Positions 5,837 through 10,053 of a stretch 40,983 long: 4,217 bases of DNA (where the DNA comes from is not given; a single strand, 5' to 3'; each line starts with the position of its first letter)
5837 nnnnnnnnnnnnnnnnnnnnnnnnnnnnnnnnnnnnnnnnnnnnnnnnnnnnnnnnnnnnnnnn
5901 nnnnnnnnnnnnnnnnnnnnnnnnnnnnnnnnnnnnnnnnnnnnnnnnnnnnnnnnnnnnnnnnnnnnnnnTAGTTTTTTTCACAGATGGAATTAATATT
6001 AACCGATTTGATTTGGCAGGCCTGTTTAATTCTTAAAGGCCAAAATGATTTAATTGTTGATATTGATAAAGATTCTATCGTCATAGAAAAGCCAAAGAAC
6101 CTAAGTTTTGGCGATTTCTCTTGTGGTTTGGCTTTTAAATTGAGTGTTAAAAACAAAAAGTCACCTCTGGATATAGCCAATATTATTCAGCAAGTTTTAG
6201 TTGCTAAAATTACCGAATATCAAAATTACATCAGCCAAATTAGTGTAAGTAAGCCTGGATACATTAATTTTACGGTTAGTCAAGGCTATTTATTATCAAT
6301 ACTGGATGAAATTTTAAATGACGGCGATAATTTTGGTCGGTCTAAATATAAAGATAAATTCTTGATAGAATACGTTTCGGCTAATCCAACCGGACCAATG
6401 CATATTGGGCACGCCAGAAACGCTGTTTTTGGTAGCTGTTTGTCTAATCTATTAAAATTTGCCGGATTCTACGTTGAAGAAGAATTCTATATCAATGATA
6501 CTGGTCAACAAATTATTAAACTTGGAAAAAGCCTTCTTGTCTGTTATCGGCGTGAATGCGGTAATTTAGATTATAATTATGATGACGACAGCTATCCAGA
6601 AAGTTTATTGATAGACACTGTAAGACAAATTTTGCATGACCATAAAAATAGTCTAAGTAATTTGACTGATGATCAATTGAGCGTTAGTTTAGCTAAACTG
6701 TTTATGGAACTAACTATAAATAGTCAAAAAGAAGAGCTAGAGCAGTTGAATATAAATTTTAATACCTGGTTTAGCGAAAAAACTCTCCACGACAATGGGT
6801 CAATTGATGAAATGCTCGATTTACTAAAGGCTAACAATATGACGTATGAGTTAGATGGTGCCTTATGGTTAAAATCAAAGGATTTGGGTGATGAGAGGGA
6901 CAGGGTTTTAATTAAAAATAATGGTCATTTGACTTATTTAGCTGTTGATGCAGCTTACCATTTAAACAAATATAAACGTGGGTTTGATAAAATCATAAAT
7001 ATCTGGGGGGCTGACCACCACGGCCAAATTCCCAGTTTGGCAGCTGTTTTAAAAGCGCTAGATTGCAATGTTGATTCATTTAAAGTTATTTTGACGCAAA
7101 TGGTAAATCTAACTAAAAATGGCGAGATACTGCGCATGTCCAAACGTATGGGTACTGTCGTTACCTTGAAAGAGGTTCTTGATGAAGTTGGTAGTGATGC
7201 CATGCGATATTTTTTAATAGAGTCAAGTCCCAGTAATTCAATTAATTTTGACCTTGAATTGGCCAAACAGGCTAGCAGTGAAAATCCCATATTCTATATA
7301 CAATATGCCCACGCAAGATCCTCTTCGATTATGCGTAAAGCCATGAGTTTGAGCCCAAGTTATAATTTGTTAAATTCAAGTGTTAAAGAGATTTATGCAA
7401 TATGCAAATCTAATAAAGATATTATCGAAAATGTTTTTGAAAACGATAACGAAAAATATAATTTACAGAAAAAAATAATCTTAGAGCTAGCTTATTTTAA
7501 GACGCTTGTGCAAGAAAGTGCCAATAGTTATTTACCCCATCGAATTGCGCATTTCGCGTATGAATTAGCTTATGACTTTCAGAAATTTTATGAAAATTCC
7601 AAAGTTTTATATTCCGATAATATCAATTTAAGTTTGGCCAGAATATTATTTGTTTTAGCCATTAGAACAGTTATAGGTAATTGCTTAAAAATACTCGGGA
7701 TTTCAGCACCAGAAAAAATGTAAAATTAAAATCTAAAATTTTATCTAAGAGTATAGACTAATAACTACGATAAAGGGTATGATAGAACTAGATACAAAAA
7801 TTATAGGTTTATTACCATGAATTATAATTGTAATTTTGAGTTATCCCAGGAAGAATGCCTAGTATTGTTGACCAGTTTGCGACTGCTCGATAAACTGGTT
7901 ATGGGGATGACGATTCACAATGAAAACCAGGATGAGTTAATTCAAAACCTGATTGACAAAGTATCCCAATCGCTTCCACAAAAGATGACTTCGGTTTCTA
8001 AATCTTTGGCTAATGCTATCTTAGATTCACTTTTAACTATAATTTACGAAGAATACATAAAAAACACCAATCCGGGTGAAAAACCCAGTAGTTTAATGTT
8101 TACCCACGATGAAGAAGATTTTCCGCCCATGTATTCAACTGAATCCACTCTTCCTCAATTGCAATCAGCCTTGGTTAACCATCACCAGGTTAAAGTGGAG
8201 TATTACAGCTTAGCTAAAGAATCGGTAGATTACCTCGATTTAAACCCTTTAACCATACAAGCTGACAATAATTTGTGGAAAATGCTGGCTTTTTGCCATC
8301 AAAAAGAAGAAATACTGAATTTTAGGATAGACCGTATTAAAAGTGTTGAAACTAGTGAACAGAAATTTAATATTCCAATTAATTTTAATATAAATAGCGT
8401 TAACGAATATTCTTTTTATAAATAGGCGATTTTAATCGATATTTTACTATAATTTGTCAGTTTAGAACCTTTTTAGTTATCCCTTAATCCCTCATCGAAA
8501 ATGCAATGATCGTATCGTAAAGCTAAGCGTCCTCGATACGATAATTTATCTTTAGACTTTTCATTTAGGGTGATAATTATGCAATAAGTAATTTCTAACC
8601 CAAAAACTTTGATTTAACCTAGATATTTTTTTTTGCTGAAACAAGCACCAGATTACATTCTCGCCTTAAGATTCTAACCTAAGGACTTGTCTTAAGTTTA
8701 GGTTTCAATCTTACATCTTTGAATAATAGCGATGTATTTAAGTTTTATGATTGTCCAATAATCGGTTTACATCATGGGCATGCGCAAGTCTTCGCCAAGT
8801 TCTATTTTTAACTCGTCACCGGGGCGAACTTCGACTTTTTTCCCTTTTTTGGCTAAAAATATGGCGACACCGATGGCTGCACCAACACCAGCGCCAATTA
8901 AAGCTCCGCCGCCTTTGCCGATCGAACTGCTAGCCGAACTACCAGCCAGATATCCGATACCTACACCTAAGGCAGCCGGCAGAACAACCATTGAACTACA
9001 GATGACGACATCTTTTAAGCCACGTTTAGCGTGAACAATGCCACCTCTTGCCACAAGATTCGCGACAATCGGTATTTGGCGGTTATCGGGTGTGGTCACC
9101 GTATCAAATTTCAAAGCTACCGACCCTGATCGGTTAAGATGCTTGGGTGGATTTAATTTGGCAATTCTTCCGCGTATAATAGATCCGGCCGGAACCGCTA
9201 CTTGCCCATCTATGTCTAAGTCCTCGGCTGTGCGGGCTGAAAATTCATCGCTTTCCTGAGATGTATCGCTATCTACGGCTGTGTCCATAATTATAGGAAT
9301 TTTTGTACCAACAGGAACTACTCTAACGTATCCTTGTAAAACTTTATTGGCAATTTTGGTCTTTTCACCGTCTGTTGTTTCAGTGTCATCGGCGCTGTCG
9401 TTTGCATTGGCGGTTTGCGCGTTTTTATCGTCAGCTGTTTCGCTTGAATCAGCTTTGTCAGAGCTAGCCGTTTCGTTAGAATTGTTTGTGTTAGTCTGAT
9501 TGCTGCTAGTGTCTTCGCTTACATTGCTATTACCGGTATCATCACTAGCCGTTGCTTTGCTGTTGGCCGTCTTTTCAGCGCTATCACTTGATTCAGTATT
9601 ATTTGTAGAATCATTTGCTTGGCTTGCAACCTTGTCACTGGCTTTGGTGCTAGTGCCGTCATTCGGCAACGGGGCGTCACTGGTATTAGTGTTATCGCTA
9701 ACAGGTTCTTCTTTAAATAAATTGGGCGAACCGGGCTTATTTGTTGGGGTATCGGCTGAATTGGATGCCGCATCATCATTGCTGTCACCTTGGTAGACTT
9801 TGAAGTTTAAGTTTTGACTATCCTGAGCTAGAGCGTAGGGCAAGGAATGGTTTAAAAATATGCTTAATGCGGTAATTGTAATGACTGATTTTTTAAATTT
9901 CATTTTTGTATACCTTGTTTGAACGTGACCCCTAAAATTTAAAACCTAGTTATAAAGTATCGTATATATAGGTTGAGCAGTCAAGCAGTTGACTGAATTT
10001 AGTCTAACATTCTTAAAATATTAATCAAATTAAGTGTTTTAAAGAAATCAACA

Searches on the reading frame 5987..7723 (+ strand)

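Call 67: search_protein_families(library=pfam, proteins=[window:5987-7723:+], max_evalue=0.0001)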
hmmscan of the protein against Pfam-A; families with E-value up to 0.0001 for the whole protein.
window:5987-7723:+ (578 aa): 6 families
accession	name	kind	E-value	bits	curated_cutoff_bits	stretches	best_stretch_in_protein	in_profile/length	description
PF05746.21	DALR_1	-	3.5e-24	85.6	22.3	1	438-578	1-117/117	DALR anticodon binding domain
PF00750.26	tRNA-synt_1d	-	1.5e-21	77.2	23.3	1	108-408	4-305/349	tRNA synthetases class I (R), catalytic domain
PF03485.21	Arg_tRNA_synt_N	-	1.3e-14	55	21.5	1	24-96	17-84/85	Arginyl tRNA synthetase N terminal domain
PF00133.28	tRNA-synt_1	-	1.3e-08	34.4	22.7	1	364-422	358-414/414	tRNA synthetases class I (I, L, M and V)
PF01406.26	tRNA-synt_1e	-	9e-08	32.3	27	0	383-429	253-299/301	tRNA synthetases class I (C) catalytic domain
PF09334.17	tRNA-synt_1g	-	1.2e-05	24.7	20.1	0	382-421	326-366/391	tRNA synthetases class I (M)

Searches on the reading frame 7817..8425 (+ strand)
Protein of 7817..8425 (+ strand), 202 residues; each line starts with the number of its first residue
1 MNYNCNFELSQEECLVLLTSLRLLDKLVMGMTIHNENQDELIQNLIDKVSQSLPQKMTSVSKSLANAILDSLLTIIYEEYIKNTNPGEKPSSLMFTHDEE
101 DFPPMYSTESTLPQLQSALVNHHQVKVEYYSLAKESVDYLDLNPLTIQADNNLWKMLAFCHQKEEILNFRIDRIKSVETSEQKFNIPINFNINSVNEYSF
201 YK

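Call 67: search_protein_families(library=pfam, proteins=[window:7817-8425:+], max_evalue=0.0001)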
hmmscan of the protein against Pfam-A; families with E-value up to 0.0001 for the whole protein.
window:7817-8425:+ (202 aa): 1 family
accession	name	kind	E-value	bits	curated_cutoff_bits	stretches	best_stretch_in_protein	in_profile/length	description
PF13280.12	WYL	-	4.6e-13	49.4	21.8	1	111-178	2-69/70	WYL domain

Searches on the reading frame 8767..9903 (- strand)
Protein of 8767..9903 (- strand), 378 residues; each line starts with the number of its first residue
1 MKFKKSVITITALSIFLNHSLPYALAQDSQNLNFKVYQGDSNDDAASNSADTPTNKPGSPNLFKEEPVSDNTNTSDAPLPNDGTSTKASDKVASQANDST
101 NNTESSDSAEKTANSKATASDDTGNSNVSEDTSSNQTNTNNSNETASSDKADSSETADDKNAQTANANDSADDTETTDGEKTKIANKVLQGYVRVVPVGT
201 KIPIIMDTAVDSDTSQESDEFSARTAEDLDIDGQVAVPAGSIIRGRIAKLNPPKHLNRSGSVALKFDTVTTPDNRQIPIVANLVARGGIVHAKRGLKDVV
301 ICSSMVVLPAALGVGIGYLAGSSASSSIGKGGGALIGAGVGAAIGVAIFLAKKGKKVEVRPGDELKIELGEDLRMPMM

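Call 20: search_protein_families(library=pfam, proteins=[window:8767-9903:-], max_evalue=0.001)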
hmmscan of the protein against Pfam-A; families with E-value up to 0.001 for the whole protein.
window:8767-9903:- (378 aa): 1 family
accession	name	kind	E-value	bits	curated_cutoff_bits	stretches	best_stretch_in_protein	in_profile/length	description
PF03743.19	TrbI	-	4e-05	24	35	1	195-331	1-135/188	Bacterial conjugation TrbI-like protein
